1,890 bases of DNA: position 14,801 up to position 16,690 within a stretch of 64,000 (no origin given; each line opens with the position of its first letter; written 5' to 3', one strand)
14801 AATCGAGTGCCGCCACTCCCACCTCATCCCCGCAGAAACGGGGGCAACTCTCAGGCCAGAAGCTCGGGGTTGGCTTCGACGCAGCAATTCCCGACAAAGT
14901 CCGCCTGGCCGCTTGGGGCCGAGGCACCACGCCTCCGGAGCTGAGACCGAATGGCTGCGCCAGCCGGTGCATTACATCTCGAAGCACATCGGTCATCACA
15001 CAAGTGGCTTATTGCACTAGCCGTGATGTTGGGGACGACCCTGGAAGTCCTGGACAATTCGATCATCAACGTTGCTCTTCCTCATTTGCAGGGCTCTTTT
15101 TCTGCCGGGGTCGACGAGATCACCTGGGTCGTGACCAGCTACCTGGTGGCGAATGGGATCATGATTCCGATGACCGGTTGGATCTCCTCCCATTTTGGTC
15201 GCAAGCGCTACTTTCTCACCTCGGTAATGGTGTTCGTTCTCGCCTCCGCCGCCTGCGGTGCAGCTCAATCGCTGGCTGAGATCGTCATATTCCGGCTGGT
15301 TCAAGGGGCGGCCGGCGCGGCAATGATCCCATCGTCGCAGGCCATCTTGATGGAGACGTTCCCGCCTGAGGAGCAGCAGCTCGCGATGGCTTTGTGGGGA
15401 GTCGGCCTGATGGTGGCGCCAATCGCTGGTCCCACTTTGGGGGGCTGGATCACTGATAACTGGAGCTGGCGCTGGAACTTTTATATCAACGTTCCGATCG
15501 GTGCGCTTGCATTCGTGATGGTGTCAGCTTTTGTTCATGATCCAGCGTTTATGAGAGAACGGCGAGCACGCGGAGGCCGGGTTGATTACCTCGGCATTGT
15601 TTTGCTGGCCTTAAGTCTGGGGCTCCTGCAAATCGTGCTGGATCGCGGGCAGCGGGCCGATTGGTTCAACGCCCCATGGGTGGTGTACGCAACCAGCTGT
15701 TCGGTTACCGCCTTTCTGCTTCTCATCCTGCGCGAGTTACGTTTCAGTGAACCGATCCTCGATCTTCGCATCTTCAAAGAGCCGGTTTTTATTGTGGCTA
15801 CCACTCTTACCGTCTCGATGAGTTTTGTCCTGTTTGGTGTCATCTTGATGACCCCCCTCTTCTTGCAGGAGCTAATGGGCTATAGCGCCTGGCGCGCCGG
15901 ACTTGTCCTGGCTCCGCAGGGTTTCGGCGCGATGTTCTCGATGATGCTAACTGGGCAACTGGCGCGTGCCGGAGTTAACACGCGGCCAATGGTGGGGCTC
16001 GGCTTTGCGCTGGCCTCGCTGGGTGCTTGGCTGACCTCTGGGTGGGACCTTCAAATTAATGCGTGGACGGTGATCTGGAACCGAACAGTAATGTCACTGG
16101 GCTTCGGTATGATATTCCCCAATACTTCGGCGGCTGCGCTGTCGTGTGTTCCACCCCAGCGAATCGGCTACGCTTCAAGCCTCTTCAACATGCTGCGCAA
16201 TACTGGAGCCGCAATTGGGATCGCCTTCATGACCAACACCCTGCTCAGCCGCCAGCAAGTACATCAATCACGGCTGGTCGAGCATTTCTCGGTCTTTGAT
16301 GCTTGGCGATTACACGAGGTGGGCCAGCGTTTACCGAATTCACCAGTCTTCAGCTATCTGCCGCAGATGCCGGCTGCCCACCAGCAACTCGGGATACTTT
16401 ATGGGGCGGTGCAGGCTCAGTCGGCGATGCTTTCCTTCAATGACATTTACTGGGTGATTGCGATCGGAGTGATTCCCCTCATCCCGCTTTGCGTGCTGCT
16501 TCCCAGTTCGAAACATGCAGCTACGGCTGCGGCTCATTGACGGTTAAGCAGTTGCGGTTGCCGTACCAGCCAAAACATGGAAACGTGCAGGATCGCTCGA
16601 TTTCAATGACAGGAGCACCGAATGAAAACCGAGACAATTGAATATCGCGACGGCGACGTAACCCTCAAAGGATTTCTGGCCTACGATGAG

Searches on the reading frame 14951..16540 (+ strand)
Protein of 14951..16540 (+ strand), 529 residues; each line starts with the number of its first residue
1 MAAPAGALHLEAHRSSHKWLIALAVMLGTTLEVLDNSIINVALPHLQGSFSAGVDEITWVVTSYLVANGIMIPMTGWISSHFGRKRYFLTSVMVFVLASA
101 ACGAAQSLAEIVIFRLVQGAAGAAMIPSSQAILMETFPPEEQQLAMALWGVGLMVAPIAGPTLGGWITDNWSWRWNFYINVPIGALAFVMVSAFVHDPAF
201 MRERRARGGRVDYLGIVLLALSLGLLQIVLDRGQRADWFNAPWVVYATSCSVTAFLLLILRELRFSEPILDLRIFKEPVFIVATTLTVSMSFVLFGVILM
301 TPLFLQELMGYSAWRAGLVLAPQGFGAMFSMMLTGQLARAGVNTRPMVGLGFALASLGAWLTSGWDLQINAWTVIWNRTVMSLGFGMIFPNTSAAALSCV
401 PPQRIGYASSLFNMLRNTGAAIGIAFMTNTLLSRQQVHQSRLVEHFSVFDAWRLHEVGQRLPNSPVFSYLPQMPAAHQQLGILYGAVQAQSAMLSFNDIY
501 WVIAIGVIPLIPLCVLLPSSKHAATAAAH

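Call 4: search_protein_families(library=ncbifam, proteins=[window:14951-16540:+], max_evalue=0.001)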
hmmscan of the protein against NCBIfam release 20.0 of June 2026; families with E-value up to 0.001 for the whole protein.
window:14951-16540:+ (529 aa): 58 families (the best 25 are shown)
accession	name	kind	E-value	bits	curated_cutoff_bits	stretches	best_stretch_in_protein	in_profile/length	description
TIGR00711.1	efflux_EmrB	subfamily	8.5e-126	420.5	230.2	1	21-510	3-478/485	DHA2 family efflux MFS transporter permease subunit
NF000391.1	EmrB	exception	1.4e-93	314.2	925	1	19-510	10-488/501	multidrug efflux MFS transporter permease subunit EmrB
NF007799.0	PRK10504.1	subfamily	1.3e-43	149.6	426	1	15-427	6-411/471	multidrug transporter subunit MdtD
NF000095.1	tet_MFS_OtrB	exception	2.8e-41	141.7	999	1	20-432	25-438/563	oxytetracycline resistance efflux MFS transporter OtrB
NF000025.1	MFS_efflux_tcmA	exception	4e-41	141.4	999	1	5-434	10-434/538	tetracenomycin C efflux MFS transporter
NF000060.1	MFS_efflux_LmrB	exception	8e-39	133.8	800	1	21-435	18-427/479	lincomycin efflux MFS transporter Lmr(B)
NF000009.1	tet_MFS_Tcr3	exception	9.9e-39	133.2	1000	1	22-431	32-442/512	tetracycline efflux MFS transporter Tcr3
NF040895.2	MFS_effux_SdrM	equivalog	2.7e-35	122.3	550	1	20-430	6-403/441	multidrug efflux MFS transporter SdrM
NF000031.1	MFS_efflux_LmrA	exception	1.1e-33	116.7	850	1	11-428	22-434/484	lincomycin efflux MFS transporter Lmr(A)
NF011571.1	PRK14995.1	subfamily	1.3e-30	106.6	701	1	17-435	3-414/493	SmvA family efflux MFS transporter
NF000089.1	qac_MFS_AB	exception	3.7e-30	105.2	900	1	17-428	16-422/514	QacA/B family quaternary ammonium compound efflux MFS transporter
NF012169.0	qepA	equivalog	1.4e-29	103.1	1075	1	17-430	18-421/511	fluoroquinolone efflux MFS transporter QepA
NF033896.2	MFS_LfrA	equivalog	6.9e-28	97.5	825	1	16-428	16-421/504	efflux MFS transporter LfrA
NF012180.1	tet_MFS_43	exception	1.4e-27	96.9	999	1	17-428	18-424/484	tetracycline efflux MFS transporter Tet(43)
TIGR00710.1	efflux_Bcr_CflA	subfamily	2.6e-26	92.9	200.9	2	23-205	6-190/385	Bcr/CflA family efflux MFS transporter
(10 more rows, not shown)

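Call 5: search_protein_families(library=pfam, proteins=[window:14951-16540:+], max_evalue=0.001)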
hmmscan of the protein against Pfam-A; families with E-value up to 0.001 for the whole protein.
window:14951-16540:+ (529 aa): 4 families
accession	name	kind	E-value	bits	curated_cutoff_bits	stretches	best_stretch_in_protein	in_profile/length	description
PF07690.21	MFS_1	-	8.3e-60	203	33.4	1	26-423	2-346/347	Major Facilitator Superfamily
PF06609.19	TRI12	-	1.1e-08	34.5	23.2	1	58-338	81-373/599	Fungal trichothecene efflux pump (TRI12)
PF00083.30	Sugar_tr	-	9.9e-06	25.1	22.3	1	56-202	47-199/452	Sugar (and other) transporter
PF05977.19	MFS_3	-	0.0001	21.3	27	1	74-181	64-176/524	Transmembrane secretion effector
